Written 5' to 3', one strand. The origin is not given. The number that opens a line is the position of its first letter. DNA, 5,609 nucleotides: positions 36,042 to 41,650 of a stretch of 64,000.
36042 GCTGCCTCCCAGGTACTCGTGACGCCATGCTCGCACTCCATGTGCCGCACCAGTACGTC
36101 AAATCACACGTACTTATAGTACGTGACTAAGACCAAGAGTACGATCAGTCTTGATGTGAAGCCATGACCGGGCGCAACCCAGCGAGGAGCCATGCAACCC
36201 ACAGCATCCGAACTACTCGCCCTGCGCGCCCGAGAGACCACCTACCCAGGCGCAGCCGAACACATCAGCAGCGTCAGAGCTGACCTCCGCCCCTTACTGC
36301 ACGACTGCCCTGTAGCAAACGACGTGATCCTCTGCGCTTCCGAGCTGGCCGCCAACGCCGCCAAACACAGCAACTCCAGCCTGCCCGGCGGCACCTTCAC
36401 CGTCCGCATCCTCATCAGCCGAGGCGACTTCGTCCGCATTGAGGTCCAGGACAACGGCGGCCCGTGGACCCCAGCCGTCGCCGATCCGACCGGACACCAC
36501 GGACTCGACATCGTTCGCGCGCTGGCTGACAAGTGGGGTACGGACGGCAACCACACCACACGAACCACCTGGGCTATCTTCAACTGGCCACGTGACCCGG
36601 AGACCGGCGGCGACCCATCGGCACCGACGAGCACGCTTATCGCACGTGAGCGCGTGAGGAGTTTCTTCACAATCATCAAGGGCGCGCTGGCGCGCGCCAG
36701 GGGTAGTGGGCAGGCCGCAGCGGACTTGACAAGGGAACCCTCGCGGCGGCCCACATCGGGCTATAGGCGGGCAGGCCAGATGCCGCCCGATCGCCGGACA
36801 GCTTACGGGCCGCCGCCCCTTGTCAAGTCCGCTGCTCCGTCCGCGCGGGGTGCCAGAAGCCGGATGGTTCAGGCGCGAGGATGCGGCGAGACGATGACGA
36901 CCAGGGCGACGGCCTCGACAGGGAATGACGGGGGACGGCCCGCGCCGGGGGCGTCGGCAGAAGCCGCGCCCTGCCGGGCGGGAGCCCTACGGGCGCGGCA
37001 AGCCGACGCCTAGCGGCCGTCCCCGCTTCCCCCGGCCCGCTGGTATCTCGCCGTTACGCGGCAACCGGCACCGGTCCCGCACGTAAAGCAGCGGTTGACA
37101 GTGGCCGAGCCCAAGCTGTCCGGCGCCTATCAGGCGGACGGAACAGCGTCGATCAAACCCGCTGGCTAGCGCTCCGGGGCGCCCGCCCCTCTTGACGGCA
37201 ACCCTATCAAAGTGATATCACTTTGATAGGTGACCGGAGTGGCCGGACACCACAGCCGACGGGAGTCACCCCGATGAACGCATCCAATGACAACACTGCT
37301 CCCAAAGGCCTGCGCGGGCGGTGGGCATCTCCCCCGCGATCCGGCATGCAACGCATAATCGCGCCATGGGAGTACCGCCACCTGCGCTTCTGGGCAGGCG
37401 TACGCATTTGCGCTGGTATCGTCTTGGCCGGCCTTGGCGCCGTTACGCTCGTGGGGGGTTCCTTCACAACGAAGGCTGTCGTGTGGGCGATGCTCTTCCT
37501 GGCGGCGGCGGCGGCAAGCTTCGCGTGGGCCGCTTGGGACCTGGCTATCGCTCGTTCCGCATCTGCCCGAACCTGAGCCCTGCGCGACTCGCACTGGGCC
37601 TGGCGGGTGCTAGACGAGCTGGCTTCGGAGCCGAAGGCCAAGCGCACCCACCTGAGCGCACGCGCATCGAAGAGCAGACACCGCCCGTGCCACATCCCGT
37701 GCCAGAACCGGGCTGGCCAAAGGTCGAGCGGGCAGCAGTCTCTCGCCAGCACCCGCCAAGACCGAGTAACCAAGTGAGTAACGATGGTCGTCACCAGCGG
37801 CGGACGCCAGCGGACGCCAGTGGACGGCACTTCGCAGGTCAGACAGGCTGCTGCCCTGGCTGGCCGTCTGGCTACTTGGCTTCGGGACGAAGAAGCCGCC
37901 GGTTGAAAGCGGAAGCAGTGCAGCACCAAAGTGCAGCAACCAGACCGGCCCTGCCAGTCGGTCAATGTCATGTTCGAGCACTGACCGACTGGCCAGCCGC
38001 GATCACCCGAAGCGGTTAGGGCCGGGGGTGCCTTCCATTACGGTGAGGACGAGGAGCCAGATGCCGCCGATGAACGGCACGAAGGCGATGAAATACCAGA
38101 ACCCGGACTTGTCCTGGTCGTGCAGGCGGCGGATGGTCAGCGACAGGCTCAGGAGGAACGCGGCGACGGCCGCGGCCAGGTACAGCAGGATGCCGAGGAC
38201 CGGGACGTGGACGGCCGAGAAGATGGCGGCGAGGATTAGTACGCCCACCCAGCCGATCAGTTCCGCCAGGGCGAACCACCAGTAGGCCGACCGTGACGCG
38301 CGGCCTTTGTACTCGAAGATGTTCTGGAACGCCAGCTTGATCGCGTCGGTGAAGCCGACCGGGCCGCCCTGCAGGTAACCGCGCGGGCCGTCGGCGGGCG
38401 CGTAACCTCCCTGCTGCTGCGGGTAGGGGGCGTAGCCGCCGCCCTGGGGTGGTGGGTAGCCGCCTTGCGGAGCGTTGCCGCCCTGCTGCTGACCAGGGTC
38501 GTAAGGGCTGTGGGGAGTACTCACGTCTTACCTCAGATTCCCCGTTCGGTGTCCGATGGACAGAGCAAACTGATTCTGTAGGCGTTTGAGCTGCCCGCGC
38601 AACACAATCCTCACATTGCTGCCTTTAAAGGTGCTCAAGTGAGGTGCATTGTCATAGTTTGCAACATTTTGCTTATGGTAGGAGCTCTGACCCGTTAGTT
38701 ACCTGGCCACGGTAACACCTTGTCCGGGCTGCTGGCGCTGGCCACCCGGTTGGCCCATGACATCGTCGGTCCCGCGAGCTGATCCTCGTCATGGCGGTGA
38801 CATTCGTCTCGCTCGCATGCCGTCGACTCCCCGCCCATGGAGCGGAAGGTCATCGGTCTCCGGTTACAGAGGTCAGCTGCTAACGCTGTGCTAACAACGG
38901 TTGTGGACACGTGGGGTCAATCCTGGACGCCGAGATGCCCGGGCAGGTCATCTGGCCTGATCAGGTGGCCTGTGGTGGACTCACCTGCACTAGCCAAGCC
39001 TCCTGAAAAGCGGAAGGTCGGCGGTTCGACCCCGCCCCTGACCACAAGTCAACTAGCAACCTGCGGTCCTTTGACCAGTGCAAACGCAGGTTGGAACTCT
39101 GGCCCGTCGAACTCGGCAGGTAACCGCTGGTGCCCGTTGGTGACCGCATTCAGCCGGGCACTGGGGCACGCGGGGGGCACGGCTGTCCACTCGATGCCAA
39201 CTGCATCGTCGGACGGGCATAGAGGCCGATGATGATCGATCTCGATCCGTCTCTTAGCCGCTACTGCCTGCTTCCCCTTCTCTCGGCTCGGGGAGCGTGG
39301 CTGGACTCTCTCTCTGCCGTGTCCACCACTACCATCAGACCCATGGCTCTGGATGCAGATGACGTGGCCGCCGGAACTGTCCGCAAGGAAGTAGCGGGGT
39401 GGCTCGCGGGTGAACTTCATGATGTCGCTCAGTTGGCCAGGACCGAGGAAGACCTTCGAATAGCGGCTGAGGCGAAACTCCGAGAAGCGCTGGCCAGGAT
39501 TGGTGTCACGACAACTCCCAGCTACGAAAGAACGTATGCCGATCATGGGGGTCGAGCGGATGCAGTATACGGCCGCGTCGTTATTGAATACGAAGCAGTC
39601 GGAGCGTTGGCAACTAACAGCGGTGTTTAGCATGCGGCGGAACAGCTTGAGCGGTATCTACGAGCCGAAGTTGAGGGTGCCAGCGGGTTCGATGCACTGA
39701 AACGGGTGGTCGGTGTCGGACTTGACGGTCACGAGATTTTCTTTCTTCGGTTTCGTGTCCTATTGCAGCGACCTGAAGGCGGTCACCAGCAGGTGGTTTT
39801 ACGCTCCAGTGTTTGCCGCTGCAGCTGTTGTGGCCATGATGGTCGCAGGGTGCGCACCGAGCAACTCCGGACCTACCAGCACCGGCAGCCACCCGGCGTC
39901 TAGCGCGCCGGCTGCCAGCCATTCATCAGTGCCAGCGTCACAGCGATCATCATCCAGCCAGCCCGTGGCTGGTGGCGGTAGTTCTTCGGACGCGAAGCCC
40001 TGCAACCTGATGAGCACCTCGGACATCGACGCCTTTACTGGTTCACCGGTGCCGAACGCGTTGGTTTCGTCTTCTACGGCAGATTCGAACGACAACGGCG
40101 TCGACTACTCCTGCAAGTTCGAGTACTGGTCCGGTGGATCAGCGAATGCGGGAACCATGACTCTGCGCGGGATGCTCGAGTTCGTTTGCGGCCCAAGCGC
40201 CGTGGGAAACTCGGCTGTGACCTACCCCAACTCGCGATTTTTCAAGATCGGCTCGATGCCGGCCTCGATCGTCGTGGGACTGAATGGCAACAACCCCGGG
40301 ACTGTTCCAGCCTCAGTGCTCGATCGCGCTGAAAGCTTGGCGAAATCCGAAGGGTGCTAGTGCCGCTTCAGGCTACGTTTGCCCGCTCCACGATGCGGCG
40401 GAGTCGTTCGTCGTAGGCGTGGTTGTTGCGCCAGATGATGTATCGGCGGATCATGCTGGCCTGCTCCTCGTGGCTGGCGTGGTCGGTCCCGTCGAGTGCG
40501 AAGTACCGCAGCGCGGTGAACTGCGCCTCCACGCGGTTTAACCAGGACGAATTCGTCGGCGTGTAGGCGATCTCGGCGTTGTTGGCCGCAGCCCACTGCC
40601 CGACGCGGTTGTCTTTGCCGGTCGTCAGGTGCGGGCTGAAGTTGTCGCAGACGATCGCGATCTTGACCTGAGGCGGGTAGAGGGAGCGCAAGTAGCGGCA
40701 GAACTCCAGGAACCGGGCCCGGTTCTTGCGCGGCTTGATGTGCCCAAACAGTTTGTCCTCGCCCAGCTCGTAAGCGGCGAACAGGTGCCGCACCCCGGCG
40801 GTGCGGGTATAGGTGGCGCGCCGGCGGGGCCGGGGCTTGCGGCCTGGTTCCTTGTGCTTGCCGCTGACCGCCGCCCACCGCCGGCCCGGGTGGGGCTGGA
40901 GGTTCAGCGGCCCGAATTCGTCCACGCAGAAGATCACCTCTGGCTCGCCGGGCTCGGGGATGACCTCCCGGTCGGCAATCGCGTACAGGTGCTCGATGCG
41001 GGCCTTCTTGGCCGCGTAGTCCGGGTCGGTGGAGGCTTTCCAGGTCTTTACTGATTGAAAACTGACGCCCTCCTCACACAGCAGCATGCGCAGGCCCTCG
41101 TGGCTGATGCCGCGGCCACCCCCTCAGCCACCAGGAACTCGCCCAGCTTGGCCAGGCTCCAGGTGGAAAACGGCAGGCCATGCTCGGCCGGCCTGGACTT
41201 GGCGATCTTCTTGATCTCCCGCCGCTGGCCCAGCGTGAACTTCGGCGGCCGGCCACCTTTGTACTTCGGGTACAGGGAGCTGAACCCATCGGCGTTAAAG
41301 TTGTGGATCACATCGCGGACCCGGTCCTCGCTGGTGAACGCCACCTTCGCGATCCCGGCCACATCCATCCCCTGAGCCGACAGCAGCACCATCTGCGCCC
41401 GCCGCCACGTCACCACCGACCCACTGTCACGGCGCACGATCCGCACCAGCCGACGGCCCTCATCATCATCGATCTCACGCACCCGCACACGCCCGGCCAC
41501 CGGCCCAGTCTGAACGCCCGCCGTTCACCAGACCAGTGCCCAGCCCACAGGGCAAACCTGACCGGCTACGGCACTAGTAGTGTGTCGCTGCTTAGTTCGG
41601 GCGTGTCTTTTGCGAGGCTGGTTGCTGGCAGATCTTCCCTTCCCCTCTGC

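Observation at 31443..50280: Tandem accretion of islands at tRNA-Phe: four copies of the tRNA 3' part plus a fifth remnant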

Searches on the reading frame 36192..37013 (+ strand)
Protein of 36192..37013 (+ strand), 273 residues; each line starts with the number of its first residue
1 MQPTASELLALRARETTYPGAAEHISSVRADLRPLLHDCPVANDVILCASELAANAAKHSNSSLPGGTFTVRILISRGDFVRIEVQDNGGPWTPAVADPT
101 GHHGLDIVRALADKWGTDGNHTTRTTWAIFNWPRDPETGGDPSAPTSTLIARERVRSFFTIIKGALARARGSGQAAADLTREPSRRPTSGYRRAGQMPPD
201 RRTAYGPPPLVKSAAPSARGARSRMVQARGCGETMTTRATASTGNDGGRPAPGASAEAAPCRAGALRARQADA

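Call 8: search_protein_families(library=pfam, proteins=[window:36192-37013:+], max_evalue=0.01)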
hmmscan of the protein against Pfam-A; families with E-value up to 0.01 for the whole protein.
window:36192-37013:+ (273 aa): 2 families
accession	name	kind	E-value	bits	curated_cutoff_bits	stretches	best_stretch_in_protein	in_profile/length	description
PF13581.12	HATPase_c_2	-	1.2e-08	35.4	27.4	1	24-117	7-114/127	Histidine kinase-like ATPase domain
PF02518.31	HATPase_c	-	2.3e-06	28.5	26.4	1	45-120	6-92/111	Histidine kinase-, DNA gyrase B-, and HSP90-like ATPase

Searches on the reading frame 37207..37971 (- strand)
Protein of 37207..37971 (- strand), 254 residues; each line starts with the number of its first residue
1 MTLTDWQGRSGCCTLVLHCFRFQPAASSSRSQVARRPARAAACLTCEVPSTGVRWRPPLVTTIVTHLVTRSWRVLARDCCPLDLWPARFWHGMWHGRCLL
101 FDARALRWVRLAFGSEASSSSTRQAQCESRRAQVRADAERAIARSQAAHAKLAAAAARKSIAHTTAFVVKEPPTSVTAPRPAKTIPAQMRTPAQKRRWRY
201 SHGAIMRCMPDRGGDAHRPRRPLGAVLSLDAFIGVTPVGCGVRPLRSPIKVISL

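Call 8: search_protein_families(library=pfam, proteins=[window:37207-37971:-], max_evalue=0.01)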
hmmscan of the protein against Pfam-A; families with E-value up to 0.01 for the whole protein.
window:37207-37971:- (254 aa): 0 families

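Call 59: search_protein_families(library=ncbifam, proteins=[window:37207-37971:-], max_evalue=0.1)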
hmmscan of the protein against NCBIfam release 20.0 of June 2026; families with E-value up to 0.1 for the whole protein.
window:37207-37971:- (254 aa): 0 families

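Call 60: search_protein_families(library=phrogs, proteins=[window:37207-37971:-], max_evalue=0.01)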
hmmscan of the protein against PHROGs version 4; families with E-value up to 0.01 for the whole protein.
window:37207-37971:- (254 aa): 0 families

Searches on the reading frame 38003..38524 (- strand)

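Call 8: search_protein_families(library=pfam, proteins=[window:38003-38524:-], max_evalue=0.01)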
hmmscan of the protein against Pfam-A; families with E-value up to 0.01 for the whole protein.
window:38003-38524:- (173 aa): 2 families
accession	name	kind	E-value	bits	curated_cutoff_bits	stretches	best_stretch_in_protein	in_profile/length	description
PF05656.20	DUF805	-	3.8e-27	95.4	25.7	1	70-173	2-110/111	Protein of unknown function (DUF805)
PF07695.17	7TMR-DISM_7TM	-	0.0025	18.2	29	1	90-163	100-174/205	7TM diverse intracellular signalling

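Call 60: search_protein_families(library=phrogs, proteins=[window:38003-38524:-], max_evalue=0.01)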
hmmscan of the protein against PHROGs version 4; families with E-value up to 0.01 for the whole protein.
window:38003-38524:- (173 aa): 1 family
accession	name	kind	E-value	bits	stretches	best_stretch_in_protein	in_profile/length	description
phrog_12855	-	moron, auxiliary metabolic gene and host takeover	6.4e-23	82.2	1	56-172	63-188/333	membrane protein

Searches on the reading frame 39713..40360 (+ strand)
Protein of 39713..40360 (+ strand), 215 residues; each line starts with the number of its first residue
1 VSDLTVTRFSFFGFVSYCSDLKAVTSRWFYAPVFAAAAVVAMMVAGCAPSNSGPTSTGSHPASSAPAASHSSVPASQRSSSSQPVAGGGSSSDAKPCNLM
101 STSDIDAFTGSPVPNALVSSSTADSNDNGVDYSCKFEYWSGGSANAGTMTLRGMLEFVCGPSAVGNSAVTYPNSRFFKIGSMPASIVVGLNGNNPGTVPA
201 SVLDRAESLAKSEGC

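Call 8: search_protein_families(library=pfam, proteins=[window:39713-40360:+], max_evalue=0.01)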
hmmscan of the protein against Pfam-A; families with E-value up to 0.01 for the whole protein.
window:39713-40360:+ (215 aa): 1 family
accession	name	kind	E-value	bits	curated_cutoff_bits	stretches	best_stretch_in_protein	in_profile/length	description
PF12079.13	DUF3558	-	4e-05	24.1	34.1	1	43-137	2-79/173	Protein of unknown function (DUF3558)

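Call 60: search_protein_families(library=phrogs, proteins=[window:39713-40360:+], max_evalue=0.01)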
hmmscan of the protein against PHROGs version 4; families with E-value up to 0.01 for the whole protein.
window:39713-40360:+ (215 aa): 0 families

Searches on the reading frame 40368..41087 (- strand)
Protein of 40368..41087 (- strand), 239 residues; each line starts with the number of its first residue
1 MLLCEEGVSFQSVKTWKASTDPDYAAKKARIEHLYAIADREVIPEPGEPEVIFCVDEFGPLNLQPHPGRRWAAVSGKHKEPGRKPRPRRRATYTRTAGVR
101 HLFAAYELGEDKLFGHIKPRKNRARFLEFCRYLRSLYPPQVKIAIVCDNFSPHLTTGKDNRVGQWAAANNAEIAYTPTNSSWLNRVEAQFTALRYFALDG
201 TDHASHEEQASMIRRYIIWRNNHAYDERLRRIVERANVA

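Call 9: search_protein_families(library=pfam, proteins=[window:40368-41087:-], max_evalue=0.01)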
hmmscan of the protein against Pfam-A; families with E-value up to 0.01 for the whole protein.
window:40368-41087:- (239 aa): 1 family
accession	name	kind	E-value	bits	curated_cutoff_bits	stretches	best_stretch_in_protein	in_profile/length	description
PF13358.12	DDE_3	-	6e-12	46.1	28.6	1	54-200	4-136/146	DDE superfamily endonuclease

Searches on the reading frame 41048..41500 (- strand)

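Call 9: search_protein_families(library=pfam, proteins=[window:41048-41500:-], max_evalue=0.01)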
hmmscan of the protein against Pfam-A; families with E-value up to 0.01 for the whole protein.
window:41048-41500:- (150 aa): 4 families
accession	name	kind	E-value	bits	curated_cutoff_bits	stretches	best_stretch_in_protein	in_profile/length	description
PF13565.12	HTH_32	-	5e-12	46.6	33.7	1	61-128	2-62/73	Homeodomain-like domain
PF13551.12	HTH_29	-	9.7e-10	38.8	28.1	1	34-88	1-58/64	Winged helix-turn helix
PF13384.12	HTH_23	-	8.1e-07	29.1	24.6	1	32-76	5-49/50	Homeodomain-like domain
PF13518.12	HTH_28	-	2.5e-06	27.9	25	1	33-84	1-51/52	Helix-turn-helix domain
